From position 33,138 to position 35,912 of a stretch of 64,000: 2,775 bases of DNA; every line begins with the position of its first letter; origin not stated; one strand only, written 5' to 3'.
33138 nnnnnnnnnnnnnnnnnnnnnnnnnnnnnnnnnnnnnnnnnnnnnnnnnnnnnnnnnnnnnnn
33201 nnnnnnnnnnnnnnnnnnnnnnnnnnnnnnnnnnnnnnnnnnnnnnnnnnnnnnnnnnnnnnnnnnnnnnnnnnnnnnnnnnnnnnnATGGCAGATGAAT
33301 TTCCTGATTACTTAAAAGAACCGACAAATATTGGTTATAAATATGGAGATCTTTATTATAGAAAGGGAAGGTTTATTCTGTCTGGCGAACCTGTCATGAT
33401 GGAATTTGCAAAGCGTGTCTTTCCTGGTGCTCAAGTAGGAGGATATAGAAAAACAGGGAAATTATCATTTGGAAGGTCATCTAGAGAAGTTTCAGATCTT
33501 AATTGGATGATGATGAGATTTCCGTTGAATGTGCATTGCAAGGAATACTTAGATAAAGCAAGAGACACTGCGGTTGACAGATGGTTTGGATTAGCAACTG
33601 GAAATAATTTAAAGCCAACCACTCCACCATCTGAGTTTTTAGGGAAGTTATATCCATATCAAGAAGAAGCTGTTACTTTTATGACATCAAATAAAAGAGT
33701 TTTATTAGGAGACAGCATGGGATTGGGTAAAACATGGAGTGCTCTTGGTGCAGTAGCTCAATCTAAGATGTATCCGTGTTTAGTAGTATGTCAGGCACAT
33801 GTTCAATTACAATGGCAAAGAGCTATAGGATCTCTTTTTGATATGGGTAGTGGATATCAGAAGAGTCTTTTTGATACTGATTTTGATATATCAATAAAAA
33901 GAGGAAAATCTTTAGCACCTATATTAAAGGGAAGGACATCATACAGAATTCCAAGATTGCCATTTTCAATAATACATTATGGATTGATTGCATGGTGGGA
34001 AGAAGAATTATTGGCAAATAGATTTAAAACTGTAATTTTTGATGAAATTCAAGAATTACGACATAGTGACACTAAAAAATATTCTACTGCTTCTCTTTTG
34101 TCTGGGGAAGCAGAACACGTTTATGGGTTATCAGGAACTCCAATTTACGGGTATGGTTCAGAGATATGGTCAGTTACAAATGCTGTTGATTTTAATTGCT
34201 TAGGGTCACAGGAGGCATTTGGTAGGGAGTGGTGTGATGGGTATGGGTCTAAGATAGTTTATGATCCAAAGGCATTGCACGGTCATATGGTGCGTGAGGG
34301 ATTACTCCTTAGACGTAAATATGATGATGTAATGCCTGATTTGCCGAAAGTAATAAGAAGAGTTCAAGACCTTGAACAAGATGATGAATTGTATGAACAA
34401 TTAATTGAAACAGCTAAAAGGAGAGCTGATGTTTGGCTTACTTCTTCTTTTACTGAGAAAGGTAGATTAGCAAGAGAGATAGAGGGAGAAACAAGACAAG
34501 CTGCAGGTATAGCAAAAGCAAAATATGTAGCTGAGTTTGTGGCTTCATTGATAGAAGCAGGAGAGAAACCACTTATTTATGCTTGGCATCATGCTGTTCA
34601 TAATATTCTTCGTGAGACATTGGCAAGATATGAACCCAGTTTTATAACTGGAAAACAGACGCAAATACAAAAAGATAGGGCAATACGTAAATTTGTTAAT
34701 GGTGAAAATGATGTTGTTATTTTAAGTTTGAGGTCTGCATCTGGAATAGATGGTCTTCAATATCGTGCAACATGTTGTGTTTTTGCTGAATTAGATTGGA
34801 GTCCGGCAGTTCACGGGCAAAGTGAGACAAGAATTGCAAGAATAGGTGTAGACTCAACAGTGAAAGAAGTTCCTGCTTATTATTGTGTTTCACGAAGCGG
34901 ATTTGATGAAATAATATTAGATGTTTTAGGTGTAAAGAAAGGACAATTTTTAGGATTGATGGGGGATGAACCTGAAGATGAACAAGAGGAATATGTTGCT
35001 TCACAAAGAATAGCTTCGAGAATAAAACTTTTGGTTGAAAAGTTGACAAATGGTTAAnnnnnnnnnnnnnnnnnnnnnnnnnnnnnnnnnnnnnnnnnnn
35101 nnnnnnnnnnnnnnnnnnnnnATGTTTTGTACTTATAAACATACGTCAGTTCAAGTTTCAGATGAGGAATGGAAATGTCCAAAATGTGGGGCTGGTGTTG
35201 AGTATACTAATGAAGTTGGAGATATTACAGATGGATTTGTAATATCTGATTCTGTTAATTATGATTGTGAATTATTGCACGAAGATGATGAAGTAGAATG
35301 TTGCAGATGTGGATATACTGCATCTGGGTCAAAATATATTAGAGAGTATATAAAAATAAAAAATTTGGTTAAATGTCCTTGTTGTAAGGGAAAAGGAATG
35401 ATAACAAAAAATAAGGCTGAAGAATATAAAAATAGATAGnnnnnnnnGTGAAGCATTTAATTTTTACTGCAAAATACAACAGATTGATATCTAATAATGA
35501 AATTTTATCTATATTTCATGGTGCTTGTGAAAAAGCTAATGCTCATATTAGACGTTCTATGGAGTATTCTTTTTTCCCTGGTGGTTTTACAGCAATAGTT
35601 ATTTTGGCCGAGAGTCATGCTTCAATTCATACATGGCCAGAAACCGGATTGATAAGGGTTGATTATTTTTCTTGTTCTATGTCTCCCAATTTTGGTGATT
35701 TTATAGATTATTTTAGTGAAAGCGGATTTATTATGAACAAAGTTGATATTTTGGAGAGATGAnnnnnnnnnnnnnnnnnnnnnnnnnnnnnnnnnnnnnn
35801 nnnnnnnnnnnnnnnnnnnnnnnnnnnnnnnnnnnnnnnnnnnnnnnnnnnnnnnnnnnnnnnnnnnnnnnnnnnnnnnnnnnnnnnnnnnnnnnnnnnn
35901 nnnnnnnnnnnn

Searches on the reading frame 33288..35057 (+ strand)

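Call 24: search_protein_families(library=pfam, proteins=[window:33288-35057:+], max_evalue=0.01)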
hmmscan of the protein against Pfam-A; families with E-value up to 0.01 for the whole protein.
window:33288-35057:+ (589 aa): 4 families
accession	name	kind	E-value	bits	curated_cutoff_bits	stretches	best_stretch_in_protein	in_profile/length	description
PF00176.29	SNF2-rel_dom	-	2.2e-13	50.4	24.9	1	124-371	1-251/290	SNF2-related domain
PF00271.37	Helicase_C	-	2.7e-06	28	23.5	1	416-520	8-110/110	Helicase conserved C-terminal domain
PF04851.21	ResIII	-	0.0011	19.4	22.5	1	120-285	3-162/164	Type III restriction enzyme, res subunit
PF00270.35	DEAD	-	0.0031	17.7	26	0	122-285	1-160/167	DEAD/DEAH box helicase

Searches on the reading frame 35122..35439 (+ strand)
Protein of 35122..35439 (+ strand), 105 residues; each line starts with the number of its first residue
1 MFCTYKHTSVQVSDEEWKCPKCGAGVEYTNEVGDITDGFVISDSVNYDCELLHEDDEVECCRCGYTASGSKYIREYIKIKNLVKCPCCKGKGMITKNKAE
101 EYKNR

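Call 24: search_protein_families(library=pfam, proteins=[window:35122-35439:+], max_evalue=0.01)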
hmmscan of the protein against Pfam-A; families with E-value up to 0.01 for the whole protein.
window:35122-35439:+ (105 aa): 1 family
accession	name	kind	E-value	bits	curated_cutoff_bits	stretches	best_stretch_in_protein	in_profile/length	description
PF19148.5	DUF5830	-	0.00015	22.1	26.8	0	43-74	62-93/114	Family of unknown function (DUF5830)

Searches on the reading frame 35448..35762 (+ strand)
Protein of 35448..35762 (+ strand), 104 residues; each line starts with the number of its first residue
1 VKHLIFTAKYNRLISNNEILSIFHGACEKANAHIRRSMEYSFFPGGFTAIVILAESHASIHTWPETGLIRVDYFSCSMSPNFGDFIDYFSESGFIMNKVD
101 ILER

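Call 24: search_protein_families(library=pfam, proteins=[window:35448-35762:+], max_evalue=0.01)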
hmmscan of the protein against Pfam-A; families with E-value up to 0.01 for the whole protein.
window:35448-35762:+ (104 aa): 1 family
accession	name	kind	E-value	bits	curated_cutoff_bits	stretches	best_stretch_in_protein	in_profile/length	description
PF02675.21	AdoMet_dc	-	6.6e-19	68.7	25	1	9-90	10-91/107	S-adenosylmethionine decarboxylase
